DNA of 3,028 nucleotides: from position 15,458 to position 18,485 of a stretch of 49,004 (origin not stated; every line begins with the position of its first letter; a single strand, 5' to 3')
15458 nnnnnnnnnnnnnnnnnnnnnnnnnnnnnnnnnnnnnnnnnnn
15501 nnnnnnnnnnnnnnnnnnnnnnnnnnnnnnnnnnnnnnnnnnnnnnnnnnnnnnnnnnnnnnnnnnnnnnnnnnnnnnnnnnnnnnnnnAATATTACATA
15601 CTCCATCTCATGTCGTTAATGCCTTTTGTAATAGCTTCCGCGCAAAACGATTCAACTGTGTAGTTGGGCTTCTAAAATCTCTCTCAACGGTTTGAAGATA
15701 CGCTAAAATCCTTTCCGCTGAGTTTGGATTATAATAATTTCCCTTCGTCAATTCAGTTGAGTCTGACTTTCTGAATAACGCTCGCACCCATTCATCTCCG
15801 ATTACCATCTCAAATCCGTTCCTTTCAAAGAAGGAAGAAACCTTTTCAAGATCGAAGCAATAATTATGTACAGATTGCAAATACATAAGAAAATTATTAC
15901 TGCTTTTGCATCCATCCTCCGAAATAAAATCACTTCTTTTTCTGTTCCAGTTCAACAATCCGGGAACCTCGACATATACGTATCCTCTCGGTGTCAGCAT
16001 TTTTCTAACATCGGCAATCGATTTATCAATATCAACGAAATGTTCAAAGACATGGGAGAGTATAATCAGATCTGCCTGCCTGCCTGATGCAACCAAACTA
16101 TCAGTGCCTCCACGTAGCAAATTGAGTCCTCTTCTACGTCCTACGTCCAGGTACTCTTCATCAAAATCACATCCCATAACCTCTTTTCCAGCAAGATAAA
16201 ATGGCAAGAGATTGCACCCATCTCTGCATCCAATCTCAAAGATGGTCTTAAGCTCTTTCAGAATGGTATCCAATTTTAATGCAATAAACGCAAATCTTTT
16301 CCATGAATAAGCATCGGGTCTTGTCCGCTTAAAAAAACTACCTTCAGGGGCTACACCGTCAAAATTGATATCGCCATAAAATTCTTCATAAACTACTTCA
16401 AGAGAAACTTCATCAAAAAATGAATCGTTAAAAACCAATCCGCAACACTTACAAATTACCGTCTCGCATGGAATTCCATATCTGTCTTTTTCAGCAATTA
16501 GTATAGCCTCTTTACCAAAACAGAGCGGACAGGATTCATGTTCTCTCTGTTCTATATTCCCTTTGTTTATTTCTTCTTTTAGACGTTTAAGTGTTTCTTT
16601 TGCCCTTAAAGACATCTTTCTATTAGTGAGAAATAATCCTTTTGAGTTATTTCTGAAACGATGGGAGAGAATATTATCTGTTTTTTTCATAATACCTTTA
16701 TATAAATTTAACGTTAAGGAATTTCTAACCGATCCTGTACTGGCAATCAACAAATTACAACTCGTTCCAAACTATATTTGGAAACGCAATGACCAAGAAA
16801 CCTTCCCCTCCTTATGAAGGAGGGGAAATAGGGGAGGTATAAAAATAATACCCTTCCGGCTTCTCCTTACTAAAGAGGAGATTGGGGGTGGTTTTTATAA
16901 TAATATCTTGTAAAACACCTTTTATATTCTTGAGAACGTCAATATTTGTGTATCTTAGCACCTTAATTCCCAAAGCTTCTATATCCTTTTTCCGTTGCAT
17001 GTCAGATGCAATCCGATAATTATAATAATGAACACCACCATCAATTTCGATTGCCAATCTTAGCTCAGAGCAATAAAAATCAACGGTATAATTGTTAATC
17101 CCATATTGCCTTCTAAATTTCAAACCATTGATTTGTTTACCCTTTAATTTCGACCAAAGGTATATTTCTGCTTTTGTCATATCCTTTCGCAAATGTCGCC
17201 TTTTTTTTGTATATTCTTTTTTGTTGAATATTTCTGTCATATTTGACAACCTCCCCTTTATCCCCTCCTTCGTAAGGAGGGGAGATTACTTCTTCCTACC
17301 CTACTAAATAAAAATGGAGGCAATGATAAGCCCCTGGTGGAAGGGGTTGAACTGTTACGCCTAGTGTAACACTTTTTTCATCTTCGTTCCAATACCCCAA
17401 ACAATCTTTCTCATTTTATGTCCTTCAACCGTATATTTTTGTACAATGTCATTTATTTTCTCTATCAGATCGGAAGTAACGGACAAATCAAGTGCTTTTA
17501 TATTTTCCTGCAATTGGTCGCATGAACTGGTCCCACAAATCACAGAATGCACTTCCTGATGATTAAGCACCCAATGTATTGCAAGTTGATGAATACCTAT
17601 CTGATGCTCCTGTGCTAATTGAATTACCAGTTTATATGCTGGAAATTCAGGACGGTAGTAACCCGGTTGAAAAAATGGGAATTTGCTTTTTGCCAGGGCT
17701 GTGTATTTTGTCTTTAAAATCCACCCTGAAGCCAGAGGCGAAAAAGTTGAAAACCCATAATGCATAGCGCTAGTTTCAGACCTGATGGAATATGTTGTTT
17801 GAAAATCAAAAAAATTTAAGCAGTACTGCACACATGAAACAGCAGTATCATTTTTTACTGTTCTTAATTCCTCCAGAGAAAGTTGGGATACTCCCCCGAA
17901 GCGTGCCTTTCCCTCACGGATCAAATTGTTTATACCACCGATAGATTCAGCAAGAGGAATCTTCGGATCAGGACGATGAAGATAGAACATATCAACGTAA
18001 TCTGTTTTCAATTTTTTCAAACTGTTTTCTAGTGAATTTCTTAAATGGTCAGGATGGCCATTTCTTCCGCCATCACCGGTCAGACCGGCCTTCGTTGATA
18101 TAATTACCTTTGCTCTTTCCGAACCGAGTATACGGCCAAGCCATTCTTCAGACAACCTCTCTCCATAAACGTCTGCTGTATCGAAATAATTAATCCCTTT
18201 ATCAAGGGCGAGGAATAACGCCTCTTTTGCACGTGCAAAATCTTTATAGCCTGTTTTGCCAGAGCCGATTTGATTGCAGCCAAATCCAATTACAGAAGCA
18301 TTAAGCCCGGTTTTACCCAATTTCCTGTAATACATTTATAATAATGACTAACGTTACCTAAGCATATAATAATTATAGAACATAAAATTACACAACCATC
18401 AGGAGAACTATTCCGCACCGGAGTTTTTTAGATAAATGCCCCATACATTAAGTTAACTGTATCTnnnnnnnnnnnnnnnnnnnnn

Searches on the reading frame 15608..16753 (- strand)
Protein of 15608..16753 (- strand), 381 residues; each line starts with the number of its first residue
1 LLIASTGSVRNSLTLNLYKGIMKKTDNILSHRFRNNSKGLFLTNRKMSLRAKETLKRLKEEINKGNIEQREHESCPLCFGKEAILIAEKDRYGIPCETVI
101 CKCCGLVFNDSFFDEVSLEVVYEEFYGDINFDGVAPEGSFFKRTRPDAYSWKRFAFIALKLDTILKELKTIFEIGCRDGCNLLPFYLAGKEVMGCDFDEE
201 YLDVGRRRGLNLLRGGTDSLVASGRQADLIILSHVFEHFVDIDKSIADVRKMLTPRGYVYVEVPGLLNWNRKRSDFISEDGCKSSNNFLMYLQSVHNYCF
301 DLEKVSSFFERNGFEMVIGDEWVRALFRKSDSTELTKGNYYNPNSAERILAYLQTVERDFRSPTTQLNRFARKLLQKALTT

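Call 9: search_protein_families(library=pfam, proteins=[window:15608-16753:-], max_evalue=0.001)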
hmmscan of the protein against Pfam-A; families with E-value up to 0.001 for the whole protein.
window:15608-16753:- (381 aa): 4 families
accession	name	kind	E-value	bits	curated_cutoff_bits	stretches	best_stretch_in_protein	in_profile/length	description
PF13489.12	Methyltransf_23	-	2.5e-10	40.8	27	1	156-317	8-162/164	Methyltransferase domain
PF08241.18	Methyltransf_11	-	3.4e-10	40.8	21.2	1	173-261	2-95/95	Methyltransferase domain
PF08242.18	Methyltransf_12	-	6.8e-09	36.8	30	1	173-258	2-97/98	Methyltransferase domain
PF13649.12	Methyltransf_25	-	2.1e-07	31.9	27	1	171-257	1-97/97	Methyltransferase domain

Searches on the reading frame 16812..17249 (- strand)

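Call 9: search_protein_families(library=pfam, proteins=[window:16812-17249:-], max_evalue=0.001)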
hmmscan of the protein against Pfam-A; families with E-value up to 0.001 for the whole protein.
window:16812-17249:- (145 aa): 2 families
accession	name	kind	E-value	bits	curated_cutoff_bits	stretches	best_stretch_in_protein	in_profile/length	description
PF04480.18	DUF559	-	3.6e-30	104.5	20.6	1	13-117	3-105/109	Protein of unknown function (DUF559)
PF18741.7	MTES_1575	-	1.5e-08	35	38.2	1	41-117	12-93/96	REase_MTES_1575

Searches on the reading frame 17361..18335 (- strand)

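Call 9: search_protein_families(library=pfam, proteins=[window:17361-18335:-], max_evalue=0.001)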
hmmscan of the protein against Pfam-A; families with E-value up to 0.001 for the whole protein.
window:17361-18335:- (324 aa): 1 family
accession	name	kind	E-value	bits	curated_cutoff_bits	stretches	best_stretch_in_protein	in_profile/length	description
PF00248.27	Aldo_ket_red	-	1.7e-56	191.9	24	1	16-297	2-289/291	Aldo/keto reductase family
